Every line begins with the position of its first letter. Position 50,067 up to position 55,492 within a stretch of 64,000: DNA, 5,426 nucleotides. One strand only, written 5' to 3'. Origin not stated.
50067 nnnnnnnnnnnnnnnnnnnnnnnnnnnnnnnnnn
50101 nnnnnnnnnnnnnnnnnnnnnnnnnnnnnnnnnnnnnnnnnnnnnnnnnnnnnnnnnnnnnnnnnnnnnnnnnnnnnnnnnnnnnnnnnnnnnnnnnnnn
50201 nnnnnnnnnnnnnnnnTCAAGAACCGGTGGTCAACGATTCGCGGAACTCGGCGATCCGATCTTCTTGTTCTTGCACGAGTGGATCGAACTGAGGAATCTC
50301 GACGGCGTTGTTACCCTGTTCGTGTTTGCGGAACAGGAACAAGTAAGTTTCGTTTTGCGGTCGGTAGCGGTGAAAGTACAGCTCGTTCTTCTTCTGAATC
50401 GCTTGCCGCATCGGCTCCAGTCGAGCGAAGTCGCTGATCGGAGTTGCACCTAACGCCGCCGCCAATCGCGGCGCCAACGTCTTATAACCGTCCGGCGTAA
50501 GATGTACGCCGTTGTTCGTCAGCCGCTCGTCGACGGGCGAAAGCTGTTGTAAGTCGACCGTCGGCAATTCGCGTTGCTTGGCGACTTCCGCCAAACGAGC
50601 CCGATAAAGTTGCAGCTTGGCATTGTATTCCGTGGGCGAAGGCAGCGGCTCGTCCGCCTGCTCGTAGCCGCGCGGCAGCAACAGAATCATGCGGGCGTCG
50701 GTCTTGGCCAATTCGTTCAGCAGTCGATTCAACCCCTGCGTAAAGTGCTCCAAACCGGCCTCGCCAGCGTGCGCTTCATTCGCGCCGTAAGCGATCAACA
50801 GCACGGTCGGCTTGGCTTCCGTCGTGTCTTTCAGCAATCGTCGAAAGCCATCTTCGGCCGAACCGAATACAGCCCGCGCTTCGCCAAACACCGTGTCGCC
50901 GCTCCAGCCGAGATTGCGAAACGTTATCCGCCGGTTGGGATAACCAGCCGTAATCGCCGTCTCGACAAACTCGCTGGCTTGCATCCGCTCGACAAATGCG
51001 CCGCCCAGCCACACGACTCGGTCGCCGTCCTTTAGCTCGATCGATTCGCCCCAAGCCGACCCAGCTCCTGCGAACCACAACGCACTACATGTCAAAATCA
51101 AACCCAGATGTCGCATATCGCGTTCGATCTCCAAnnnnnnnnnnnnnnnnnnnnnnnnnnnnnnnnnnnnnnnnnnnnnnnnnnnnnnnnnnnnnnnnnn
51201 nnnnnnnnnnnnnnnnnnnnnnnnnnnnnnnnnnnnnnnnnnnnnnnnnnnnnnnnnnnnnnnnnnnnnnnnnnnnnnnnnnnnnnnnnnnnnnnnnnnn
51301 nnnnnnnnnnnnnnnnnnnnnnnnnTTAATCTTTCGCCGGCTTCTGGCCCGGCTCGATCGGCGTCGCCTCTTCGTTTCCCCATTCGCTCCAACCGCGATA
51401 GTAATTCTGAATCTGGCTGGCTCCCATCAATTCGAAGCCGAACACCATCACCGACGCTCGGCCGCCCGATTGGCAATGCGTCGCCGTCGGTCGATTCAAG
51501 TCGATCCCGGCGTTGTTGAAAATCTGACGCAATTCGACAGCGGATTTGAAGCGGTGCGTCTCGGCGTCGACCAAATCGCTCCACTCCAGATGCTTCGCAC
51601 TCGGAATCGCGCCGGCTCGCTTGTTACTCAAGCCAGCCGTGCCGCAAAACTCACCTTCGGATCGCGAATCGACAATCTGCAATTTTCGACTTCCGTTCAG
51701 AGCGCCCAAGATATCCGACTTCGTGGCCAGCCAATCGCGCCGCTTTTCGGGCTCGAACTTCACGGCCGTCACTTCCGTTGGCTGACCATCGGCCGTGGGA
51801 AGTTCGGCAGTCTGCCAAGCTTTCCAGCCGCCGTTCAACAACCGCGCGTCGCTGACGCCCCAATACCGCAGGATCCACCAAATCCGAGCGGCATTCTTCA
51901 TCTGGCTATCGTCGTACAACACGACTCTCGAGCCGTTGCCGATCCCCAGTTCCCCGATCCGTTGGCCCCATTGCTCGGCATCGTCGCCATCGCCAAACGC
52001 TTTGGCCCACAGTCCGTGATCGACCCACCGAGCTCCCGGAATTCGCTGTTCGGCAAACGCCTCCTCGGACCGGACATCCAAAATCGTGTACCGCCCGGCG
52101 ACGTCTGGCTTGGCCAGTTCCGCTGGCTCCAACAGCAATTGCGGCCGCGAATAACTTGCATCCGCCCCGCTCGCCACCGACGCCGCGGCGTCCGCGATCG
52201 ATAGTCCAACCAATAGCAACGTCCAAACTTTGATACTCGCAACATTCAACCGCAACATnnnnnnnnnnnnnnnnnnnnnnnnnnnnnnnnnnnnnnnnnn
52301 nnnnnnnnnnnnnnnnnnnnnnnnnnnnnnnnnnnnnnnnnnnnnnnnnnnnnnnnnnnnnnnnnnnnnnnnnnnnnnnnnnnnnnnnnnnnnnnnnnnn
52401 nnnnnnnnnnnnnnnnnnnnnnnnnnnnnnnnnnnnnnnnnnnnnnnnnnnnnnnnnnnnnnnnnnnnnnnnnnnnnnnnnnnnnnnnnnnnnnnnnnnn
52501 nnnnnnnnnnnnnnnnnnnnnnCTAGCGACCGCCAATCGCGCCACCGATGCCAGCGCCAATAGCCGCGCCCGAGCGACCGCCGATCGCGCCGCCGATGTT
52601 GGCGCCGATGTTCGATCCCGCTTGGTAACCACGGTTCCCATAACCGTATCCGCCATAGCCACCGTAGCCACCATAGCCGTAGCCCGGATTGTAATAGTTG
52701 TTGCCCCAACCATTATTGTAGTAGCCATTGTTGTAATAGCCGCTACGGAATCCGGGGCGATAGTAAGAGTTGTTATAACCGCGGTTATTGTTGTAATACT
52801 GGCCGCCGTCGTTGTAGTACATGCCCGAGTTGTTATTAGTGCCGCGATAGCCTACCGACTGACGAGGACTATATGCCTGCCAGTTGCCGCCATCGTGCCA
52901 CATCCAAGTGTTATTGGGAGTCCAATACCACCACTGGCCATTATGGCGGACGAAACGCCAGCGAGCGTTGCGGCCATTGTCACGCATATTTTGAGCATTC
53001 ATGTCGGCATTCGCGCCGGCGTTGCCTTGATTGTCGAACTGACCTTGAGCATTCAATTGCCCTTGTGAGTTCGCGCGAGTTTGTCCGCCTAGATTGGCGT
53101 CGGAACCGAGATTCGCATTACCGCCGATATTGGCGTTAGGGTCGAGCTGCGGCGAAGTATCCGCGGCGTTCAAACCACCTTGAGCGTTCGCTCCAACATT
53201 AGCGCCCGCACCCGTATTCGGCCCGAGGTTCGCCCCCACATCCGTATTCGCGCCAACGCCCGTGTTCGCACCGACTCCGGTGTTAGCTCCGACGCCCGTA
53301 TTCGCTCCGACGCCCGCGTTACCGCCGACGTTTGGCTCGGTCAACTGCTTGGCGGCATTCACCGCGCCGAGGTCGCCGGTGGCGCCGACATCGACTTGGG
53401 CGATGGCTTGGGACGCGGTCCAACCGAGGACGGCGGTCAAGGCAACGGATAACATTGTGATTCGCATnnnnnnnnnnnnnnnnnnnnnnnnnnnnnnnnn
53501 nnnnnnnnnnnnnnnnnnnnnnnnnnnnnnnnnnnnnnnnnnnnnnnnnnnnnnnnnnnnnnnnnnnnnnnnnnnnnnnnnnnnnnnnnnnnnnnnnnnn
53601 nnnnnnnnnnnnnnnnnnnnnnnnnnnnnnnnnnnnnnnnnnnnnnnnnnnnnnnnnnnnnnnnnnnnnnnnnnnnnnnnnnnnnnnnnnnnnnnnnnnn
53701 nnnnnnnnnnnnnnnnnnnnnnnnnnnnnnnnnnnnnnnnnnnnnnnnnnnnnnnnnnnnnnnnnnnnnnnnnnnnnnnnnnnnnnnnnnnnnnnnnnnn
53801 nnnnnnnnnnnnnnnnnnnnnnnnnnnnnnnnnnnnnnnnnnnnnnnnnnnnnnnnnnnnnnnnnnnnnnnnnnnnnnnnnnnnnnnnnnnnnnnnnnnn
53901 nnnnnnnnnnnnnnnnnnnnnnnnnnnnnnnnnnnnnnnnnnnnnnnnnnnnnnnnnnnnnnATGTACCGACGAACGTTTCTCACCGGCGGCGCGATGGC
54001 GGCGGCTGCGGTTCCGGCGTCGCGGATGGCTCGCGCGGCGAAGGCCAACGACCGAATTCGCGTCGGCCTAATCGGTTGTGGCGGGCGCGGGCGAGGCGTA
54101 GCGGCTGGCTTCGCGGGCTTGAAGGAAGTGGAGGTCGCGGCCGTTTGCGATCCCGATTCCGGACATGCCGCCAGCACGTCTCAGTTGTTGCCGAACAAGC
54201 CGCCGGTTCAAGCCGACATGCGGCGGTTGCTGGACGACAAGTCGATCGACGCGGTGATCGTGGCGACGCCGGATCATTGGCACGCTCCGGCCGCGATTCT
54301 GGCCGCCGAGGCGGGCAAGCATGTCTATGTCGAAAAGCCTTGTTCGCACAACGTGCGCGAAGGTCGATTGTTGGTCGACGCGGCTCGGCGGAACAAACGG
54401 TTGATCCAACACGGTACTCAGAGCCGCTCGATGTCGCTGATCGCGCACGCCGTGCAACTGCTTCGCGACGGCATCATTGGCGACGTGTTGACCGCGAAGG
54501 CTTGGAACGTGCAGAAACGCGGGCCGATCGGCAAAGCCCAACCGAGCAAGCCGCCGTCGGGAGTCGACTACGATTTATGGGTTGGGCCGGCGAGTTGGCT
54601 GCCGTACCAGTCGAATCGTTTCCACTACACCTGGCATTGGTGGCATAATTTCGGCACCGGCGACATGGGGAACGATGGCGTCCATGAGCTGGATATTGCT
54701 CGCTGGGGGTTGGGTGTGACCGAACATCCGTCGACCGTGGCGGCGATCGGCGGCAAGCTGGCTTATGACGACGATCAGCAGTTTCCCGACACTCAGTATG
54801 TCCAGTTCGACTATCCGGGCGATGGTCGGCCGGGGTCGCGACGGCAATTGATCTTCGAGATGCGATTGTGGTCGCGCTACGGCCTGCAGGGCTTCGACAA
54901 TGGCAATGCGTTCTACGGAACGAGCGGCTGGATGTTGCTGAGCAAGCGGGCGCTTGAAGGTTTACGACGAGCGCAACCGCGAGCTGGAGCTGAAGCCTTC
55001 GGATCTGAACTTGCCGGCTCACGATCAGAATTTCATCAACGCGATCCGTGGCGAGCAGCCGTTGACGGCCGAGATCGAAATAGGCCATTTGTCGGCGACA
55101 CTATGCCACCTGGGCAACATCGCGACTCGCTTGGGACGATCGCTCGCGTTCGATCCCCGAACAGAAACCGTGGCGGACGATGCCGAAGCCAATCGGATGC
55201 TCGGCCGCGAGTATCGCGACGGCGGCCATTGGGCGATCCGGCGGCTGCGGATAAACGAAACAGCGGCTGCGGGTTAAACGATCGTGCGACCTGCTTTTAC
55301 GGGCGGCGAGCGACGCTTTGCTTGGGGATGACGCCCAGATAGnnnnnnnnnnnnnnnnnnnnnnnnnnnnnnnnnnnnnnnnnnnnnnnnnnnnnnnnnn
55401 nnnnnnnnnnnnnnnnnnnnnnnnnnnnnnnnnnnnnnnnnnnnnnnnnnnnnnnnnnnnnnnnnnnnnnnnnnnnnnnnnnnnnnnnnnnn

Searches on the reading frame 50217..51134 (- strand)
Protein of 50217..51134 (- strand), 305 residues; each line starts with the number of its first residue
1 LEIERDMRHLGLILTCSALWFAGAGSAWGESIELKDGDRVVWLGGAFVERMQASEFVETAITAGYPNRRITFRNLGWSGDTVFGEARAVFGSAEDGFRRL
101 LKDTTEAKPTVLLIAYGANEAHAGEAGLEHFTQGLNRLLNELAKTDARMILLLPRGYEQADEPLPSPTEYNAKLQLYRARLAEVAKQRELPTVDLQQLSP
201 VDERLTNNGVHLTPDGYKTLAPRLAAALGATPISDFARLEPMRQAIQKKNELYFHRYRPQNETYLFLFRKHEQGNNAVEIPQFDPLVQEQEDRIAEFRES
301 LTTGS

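Call 7: search_protein_families(library=pfam, proteins=[window:50217-51134:-], max_evalue=0.01)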
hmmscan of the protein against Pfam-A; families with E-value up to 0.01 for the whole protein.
window:50217-51134:- (305 aa): 2 families
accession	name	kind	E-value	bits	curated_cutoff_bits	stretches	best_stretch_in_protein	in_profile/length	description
PF13472.12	Lipase_GDSL_2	-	4.6e-14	53.8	32.9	1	62-218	28-177/178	GDSL-like Lipase/Acylhydrolase family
PF00657.28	Lipase_GDSL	-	7.8e-06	26.6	23.6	1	68-221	32-205/208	GDSL-like Lipase/Acylhydrolase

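Call 8: search_protein_families(library=ncbifam, proteins=[window:50217-51134:-], max_evalue=0.01)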
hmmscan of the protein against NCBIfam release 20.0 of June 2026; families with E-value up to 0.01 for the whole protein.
window:50217-51134:- (305 aa): 0 families

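Call 97: search_solved_structures(query=window:50217-51116:-, max_evalue=0.01, show_alignments=3)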
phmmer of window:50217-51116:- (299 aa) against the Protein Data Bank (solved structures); distinct sequences matched with E-value up to 0.01: 4.
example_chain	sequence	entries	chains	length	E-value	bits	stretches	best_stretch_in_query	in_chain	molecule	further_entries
1yzf_A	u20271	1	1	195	2.4e-06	30.3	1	85-217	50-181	lipase/acylhydrolase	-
4iyj_A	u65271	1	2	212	0.00029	23.5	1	51-220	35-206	GDSL-like protein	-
4hf7_A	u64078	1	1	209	0.0015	21.1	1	51-216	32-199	Putative acylhydrolase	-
7br2_A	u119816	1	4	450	0.0018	20.8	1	16-116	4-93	Lipolytic enzyme, G-D-S-L family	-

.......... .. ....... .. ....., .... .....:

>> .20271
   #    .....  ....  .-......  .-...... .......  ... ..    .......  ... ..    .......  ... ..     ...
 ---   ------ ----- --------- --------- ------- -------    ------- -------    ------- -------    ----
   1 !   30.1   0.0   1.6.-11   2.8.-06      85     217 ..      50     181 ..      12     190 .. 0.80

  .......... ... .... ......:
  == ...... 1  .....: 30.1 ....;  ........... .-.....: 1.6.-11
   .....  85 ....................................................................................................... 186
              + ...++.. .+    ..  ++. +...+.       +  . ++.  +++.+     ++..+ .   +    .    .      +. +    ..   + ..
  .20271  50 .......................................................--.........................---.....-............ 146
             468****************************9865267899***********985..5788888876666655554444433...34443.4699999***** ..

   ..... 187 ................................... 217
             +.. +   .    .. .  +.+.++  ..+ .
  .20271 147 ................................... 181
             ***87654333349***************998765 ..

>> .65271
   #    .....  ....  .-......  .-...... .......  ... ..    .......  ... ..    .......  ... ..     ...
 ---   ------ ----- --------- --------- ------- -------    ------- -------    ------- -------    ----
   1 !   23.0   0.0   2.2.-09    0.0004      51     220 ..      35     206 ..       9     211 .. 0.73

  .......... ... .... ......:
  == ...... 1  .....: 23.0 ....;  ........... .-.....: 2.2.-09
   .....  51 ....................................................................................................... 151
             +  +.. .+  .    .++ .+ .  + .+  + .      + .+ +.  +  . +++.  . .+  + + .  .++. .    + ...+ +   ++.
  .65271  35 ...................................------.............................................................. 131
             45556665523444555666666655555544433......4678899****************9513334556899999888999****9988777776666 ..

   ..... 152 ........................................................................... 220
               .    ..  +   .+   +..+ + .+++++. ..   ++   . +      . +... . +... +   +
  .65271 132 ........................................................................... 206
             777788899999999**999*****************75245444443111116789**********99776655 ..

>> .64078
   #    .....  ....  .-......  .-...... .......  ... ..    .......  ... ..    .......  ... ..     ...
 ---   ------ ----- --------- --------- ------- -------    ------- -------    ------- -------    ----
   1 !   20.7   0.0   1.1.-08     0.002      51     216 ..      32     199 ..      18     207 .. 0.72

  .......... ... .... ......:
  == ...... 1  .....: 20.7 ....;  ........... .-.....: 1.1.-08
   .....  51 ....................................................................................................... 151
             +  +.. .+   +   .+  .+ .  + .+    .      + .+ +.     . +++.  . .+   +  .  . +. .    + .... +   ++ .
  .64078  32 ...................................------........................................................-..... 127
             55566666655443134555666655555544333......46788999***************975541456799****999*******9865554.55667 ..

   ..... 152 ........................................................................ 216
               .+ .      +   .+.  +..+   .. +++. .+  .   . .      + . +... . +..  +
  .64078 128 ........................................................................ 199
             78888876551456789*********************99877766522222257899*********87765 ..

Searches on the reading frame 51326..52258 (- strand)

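Call 10: search_protein_families(library=pfam, proteins=[window:51326-52258:-], max_evalue=0.001)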
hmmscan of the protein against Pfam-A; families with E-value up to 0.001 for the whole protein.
window:51326-52258:- (310 aa): 1 family
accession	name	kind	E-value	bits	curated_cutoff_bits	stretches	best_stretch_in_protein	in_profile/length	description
PF00581.25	Rhodanese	-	6.6e-28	97.6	22.2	2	45-150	2-101/102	Rhodanese-like domain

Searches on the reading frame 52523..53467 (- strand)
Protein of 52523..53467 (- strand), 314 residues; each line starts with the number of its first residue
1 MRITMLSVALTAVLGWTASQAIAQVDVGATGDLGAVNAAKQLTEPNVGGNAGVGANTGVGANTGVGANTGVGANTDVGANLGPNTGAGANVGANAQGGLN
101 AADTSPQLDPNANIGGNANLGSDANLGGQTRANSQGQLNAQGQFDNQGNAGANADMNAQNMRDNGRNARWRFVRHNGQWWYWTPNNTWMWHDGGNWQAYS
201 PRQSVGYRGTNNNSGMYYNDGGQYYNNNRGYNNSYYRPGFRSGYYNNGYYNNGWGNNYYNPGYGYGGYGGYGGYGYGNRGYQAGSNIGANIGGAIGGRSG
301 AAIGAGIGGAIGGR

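Call 10: search_protein_families(library=pfam, proteins=[window:52523-53467:-], max_evalue=0.001)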
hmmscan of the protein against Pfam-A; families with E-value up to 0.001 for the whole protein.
window:52523-53467:- (314 aa): 0 families

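Call 62: search_protein_families(library=pfam, proteins=[window:52523-53467:-], max_evalue=5)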
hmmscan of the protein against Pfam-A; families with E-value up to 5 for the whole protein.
window:52523-53467:- (314 aa): 2 families
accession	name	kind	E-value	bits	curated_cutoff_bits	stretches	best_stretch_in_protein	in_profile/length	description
PF13488.11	Gly-zipper_Omp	-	0.049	14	25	1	283-313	5-36/46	Glycine zipper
PF00132.30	Hexapep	-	0.18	12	27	1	107-129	9-31/36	Bacterial transferase hexapeptide (six repeats)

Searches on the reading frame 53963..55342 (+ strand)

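Call 10: search_protein_families(library=pfam, proteins=[window:53963-55342:+], max_evalue=0.001)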
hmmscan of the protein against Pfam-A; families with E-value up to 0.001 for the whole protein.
window:53963-55342:+ (459 aa): 3 families
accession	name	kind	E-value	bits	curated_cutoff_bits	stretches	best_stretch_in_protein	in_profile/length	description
PF01408.29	GFO_IDH_MocA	-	7.8e-20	72.2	24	1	32-150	1-118/120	Oxidoreductase family, NAD-binding Rossmann fold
PF19051.5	GFO_IDH_MocA_C2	-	3.2e-08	33.8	23.3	1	191-254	42-105/254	Oxidoreductase family, C-terminal alpha/beta domain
PF22725.1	GFO_IDH_MocA_C3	-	9e-06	26.1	27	0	216-322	30-121/124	GFO/IDH/MocA C-terminal domain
